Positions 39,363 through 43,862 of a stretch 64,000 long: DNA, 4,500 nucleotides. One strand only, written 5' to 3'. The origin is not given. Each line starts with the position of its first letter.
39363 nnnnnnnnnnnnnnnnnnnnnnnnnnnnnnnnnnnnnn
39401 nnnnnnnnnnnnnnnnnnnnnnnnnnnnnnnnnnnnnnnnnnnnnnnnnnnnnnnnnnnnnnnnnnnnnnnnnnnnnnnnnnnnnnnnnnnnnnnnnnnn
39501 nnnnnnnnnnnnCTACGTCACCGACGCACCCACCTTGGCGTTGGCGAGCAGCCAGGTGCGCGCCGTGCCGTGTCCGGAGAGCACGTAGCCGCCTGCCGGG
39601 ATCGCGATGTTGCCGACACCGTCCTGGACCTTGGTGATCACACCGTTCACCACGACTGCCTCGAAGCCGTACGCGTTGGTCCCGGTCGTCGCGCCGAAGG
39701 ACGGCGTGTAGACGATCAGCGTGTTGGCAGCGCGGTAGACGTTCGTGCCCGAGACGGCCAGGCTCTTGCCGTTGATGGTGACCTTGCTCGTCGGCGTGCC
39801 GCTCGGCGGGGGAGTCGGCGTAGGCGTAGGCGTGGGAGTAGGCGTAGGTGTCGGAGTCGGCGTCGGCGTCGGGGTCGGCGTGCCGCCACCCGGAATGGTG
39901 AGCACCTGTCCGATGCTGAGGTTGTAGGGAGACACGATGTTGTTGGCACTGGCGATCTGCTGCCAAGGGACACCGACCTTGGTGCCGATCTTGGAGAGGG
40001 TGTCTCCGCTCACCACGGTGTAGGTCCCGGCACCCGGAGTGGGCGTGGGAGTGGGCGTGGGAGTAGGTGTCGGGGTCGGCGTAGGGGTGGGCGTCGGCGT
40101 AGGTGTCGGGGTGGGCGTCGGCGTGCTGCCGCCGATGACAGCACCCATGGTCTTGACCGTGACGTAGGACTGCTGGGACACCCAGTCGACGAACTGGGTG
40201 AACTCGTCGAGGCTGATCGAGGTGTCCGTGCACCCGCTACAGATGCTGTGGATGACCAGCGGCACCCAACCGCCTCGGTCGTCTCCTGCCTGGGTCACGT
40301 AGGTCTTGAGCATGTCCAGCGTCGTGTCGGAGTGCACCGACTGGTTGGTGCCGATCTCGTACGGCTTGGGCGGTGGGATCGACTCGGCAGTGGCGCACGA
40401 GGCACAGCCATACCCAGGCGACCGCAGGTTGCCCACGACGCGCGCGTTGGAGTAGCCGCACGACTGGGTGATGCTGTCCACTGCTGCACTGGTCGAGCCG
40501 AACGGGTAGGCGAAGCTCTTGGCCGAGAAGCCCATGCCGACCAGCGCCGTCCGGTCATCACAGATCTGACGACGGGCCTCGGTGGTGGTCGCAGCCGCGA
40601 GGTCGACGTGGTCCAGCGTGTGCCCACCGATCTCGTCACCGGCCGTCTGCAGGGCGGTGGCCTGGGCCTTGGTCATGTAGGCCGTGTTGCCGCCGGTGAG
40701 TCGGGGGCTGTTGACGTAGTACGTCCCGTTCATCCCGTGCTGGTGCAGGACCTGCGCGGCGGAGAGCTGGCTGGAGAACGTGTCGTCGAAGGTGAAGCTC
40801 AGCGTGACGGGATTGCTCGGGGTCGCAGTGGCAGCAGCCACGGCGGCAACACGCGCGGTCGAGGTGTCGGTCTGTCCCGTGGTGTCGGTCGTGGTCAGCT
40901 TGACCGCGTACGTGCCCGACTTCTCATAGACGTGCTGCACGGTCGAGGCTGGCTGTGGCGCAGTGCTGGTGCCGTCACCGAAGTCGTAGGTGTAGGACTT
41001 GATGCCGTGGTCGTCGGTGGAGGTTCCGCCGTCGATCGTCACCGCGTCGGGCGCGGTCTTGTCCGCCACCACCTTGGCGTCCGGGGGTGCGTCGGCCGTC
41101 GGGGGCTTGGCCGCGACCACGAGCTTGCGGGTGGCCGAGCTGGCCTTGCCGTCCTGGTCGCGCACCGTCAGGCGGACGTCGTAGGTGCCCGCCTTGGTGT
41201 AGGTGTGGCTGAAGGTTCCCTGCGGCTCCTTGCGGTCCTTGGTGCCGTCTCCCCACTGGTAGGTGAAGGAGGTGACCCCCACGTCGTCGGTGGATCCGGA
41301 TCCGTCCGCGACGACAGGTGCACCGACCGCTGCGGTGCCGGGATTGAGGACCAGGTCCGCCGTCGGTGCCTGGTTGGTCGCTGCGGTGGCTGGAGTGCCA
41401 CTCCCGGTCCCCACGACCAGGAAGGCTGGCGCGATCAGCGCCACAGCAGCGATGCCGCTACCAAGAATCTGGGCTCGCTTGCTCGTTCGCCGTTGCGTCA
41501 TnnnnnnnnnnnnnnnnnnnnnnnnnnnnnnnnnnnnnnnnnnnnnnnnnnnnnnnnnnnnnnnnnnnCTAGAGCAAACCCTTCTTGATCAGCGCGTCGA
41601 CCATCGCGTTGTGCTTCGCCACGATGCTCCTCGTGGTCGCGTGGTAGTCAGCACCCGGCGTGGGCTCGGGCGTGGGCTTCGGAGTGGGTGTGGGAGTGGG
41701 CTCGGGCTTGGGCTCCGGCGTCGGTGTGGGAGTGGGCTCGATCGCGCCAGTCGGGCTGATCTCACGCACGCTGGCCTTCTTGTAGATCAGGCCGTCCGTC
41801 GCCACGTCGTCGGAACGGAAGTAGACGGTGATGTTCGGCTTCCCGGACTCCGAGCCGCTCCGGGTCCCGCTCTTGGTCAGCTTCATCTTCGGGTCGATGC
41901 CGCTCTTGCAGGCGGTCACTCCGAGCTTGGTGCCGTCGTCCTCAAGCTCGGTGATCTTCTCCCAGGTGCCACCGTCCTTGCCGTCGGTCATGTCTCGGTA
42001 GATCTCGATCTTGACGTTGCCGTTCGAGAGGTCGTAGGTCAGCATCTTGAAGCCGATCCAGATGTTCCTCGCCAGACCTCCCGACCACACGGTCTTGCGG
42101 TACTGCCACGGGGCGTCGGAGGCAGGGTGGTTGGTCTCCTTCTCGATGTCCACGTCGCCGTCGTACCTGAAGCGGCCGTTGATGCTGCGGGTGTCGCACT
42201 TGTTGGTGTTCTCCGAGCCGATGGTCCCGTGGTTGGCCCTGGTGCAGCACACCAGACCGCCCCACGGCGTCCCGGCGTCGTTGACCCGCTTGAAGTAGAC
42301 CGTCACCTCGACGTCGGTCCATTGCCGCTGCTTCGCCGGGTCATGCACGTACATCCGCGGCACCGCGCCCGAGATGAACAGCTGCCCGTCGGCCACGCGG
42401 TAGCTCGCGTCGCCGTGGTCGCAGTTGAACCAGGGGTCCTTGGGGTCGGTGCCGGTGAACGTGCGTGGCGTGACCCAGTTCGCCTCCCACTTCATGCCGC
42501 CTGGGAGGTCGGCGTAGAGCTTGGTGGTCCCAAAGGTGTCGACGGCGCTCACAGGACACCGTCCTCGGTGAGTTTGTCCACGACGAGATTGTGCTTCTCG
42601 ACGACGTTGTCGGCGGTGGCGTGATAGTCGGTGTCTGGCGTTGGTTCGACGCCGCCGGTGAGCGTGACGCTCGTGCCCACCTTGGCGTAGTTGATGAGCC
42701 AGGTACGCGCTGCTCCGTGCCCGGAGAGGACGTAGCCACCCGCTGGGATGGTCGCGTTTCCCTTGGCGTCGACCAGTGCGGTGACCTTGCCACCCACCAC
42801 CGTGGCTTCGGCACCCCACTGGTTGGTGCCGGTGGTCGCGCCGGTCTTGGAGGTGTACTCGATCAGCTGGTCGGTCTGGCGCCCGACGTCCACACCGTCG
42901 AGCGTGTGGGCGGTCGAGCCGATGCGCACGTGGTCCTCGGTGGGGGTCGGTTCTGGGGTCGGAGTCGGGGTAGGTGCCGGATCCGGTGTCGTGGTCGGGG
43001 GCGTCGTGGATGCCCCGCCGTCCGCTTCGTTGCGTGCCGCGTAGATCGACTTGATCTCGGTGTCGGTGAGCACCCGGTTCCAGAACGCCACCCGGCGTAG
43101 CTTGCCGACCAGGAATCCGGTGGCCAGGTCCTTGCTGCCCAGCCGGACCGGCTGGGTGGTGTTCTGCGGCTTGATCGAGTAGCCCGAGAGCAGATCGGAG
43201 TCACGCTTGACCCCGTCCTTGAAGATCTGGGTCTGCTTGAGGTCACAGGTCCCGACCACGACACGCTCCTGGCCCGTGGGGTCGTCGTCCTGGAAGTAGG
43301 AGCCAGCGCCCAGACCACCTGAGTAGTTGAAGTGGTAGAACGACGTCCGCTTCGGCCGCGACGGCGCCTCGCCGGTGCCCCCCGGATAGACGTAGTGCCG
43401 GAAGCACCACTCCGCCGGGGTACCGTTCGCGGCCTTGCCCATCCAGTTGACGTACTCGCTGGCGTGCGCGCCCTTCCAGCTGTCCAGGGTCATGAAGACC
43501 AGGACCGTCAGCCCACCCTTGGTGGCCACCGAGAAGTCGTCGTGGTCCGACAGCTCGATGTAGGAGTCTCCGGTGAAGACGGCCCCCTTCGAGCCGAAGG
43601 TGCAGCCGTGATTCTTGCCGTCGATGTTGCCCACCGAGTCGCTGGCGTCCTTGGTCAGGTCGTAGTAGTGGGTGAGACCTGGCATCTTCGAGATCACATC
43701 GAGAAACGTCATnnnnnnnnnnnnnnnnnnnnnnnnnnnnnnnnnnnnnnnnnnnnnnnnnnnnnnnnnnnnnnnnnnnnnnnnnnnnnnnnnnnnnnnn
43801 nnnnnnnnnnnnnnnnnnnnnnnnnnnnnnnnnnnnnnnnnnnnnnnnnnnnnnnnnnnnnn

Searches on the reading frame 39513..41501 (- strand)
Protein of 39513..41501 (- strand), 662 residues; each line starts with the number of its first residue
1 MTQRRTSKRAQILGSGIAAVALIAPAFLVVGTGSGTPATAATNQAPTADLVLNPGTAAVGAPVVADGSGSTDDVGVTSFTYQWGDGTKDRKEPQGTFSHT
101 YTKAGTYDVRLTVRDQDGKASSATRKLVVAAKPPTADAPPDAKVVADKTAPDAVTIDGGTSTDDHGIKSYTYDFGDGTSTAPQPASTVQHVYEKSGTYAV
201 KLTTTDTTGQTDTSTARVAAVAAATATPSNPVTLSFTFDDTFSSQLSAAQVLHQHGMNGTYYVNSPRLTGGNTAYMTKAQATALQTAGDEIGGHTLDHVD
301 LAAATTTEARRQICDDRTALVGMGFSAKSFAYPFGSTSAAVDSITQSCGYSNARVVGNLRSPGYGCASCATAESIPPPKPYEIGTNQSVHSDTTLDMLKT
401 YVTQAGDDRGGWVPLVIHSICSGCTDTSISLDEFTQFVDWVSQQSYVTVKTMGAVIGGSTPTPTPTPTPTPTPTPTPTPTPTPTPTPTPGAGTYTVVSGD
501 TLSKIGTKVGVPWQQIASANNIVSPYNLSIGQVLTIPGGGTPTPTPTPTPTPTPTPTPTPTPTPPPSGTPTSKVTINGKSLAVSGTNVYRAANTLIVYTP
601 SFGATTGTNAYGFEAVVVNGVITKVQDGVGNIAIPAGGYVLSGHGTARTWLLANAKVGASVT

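Call 8: search_protein_families(library=pfam, proteins=[window:39513-41501:-], max_evalue=0.01)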
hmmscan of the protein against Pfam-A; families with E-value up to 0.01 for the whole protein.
window:39513-41501:- (662 aa): 6 families
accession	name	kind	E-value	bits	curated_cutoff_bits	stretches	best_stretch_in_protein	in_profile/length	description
PF18911.6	PKD_4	-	4.6e-32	110.3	27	2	43-125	1-81/85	PKD domain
PF00801.26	PKD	-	8.2e-21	74.2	23.5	2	53-125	7-77/80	PKD domain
PF01476.26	LysM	-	1.6e-15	57.2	20.9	1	494-537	1-43/43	LysM domain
PF01522.26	Polysacc_deac_1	-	1.3e-14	54.7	23.1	1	232-352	7-123/124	Polysaccharide deacetylase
PF22352.2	K319L-like_PKD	-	4.3e-08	33.5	27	2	152-218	12-82/84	K319L-like, PKD domain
PF23473.1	LysM3_LYK4_5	-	0.0075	16.8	29.3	0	493-523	4-34/48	LYK4/5 LysM3 domain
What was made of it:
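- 39513..41501 (-): Exported multidomain protein: signal peptide, two PKD domains, a CE4 polysaccharide deacetylase, LysM, and a C-terminal ~89-aa module. Pfam PKD_4, Polysacc_deac_1 and LysM (call 8).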

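Call 9: search_protein_families(library=phrogs, proteins=[window:39513-41501:-], max_evalue=0.001)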
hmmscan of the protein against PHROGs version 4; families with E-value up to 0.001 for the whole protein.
window:39513-41501:- (662 aa): 7 families
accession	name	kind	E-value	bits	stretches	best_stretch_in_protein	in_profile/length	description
phrog_380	-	lysis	2.7e-11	44.1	1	470-539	170-237/309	endolysin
phrog_4602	-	other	1.2e-09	39.4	1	490-556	33-99/220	transglycosylase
phrog_1493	-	lysis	3.8e-07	30.6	1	467-594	181-256/394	endolysin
phrog_291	-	lysis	4.2e-07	30.1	1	488-538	426-476/509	endolysin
phrog_5182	-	lysis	7.3e-07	30.1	1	467-546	193-272/321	endolysin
phrog_7348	-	lysis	2.6e-06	25.6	1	487-537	2100-2150/2564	endolysin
phrog_2742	-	lysis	2.5e-05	24.9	1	488-536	262-310/318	endolysin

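Call 51: search_protein_families(library=ncbifam, proteins=[window:39513-41501:-], max_evalue=0.001)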
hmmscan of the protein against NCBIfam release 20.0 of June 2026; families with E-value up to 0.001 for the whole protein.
window:39513-41501:- (662 aa): 15 families
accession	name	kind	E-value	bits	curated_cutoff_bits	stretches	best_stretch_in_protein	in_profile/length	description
NF050820.1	PolSacchBiosHfsH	equivalog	6.9e-18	65.2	400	1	221-344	24-150/249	oligosaccharide deacetylase HfsH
NF058578.1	CPR_pilus_PamR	equivalog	3.1e-08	32.8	300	2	79-120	183-229/297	pilus system RbmA-like protein PamR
NF040883.1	amid_act_ActS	equivalog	4.4e-08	32.7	375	1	492-570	34-115/242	amidase activator ActS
NF037973.1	metallo_SslE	exception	6.4e-08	30.4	3000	1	448-499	47-98/1519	lipoprotein metalloprotease SslE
NF008123.1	PRK10871.1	equivalog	1.7e-06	27.7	311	1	492-545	105-158/365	murein hydrolase activator NlpD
NF052345.1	S_layer_anammox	exception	1.9e-06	25.6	1400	1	435-499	1257-1322/1596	Kustd1514 family S-layer glycoprotein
NF004974.0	PRK06347.1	equivalog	1.1e-05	24.7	701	1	455-558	374-469/592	1,4-beta-N-acetylmuramoylhydrolase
NF042931.1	SAG1386_EF1546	equivalog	1.7e-05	25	80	1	485-536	103-157/158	SAG1386/EF1546 family surface-associated protein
NF008050.0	PRK10783.1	equivalog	4.5e-05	22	508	1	492-539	344-390/457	murein transglycosylase D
NF045820.1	PgAcgDacpgdA_Strep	equivalog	4.7e-05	22.4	800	1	233-339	269-372/463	peptidoglycan-N-acetylglucosamine deacetylase PgdA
NF052398.1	Agg_Promo_Fact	equivalog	5.1e-05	23.5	170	1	493-559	30-96/202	aggregation-promoting factor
NF045821.1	PgAcgDacpgdA1_Bac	equivalog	6.5e-05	21.9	400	1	198-337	55-190/282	peptidoglycan-N-acetylglucosamine deacetylase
TIGR04243.1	nodulat_NodB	equivalog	0.00023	20.7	240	1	235-349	5-117/197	chitooligosaccharide deacetylase NodB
TIGR02764.1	spore_ybaN_pdaB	equivalog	0.00035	20.4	237.4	1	233-351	7-122/191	polysaccharide deacetylase family sporulation protein PdaB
NF033845.1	MSCRAMM_ClfB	exception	0.00081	17.4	999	0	542-573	554-585/871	MSCRAMM family adhesin clumping factor ClfB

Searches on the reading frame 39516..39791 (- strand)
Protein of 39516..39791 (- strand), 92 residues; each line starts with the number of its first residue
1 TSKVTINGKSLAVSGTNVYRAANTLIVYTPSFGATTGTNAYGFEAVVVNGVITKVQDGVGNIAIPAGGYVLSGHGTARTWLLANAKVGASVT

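Call 80: search_solved_structures(query=window:39516-39791:-, max_evalue=10)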
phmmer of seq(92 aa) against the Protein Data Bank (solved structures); distinct sequences matched with E-value up to 10: 6.
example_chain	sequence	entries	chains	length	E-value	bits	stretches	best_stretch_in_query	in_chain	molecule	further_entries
8cy8_A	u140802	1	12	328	0.74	13.7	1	7-62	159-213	Ketol-acid reductoisomerase (NADP(+))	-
7rdu_A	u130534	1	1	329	0.74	13.7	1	7-62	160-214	Ketol-acid reductoisomerase (NADP(+))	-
7lat_A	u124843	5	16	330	0.75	13.7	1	7-62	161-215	Ketol-acid reductoisomerase | Ketol-acid reductoisomerase (NADP(+))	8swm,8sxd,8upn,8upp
8upq_A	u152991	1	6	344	0.82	13.5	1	7-62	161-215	Ketol-acid reductoisomerase (NADP(+))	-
1xjk_A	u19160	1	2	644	1.2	13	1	17-77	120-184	ribonucleotide reductase, B12-dependent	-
1xje_A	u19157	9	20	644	1.2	13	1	17-77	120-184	ribonucleotide reductase, B12-dependent | Ribonucleoside-diphosphate reductase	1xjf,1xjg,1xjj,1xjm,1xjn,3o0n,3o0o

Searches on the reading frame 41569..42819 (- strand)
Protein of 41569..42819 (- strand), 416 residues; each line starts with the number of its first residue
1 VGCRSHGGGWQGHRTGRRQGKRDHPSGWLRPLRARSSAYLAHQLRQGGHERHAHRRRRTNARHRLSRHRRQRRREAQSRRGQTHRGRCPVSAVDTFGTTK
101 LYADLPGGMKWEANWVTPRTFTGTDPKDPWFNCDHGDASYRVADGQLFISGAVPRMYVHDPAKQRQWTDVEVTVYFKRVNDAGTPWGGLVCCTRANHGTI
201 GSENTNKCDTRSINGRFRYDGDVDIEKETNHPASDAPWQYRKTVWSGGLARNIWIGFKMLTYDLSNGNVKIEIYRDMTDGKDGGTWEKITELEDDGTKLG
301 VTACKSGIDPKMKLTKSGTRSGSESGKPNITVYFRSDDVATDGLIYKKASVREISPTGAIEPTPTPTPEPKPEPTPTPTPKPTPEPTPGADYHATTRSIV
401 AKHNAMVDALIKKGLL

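Call 8: search_protein_families(library=pfam, proteins=[window:41569-42819:-], max_evalue=0.01)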
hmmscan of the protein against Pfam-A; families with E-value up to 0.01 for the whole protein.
window:41569-42819:- (416 aa): 1 family
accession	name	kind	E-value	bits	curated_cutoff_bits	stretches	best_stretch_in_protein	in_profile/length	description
PF05887.16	Trypan_PARP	-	4.1e-05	24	100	1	358-399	81-119/134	Procyclic acidic repetitive protein (PARP)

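Call 9: search_protein_families(library=phrogs, proteins=[window:41569-42819:-], max_evalue=0.001)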
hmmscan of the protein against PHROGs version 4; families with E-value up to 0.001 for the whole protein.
window:41569-42819:- (416 aa): 0 families

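Call 51: search_protein_families(library=ncbifam, proteins=[window:41569-42819:-], max_evalue=0.001)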
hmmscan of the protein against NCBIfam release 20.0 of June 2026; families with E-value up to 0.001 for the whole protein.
window:41569-42819:- (416 aa): 4 families
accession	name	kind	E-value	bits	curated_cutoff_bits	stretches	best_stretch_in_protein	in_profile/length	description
NF037973.1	metallo_SslE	exception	0.00017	19.1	3000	1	350-388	44-84/1519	lipoprotein metalloprotease SslE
NF007285.1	PRK09752.1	equivalog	0.00024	18.9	1459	1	353-388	917-952/1250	AIDA-I family autotransporter adhesin YfaL/EhaC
NF033845.1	MSCRAMM_ClfB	exception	0.0004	18.5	999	1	355-394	547-586/871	MSCRAMM family adhesin clumping factor ClfB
NF033186.1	internalin_K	exception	0.00093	17.8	1100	0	361-388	513-540/604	class 1 internalin InlK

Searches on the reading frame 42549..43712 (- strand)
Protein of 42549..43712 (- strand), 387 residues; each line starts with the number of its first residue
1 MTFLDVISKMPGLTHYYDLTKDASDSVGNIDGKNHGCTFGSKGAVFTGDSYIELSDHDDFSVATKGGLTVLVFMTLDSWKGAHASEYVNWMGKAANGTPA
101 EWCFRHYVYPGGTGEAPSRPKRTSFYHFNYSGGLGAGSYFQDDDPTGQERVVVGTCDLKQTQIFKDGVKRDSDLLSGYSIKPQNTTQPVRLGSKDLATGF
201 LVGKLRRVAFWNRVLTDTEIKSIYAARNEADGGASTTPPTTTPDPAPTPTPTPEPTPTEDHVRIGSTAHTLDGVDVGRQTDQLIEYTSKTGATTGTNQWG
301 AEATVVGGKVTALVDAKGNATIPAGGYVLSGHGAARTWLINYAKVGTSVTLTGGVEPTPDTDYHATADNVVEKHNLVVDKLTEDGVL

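Call 8: search_protein_families(library=pfam, proteins=[window:42549-43712:-], max_evalue=0.01)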
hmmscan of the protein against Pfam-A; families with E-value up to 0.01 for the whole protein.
window:42549-43712:- (387 aa): 1 family
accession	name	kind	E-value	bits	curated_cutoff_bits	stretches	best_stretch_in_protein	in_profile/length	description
PF13385.13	Laminin_G_3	-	1.9e-08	35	27.6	1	47-221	2-151/151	Concanavalin A-like lectin/glucanases superfamily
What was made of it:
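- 42549..43712 (-): LamG_b: Laminin_G_3 domain, Pro/Thr linker, the ~89-aa module, and the same C-terminal helix as unk326. Pfam PF13385 at 35 bits, above the gathering score of 27.6 (call 8).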

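Call 9: search_protein_families(library=phrogs, proteins=[window:42549-43712:-], max_evalue=0.001)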
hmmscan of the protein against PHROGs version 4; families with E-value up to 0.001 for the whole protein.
window:42549-43712:- (387 aa): 0 families

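Call 51: search_protein_families(library=ncbifam, proteins=[window:42549-43712:-], max_evalue=0.001)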
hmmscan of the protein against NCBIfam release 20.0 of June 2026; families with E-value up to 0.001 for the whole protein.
window:42549-43712:- (387 aa): 0 families
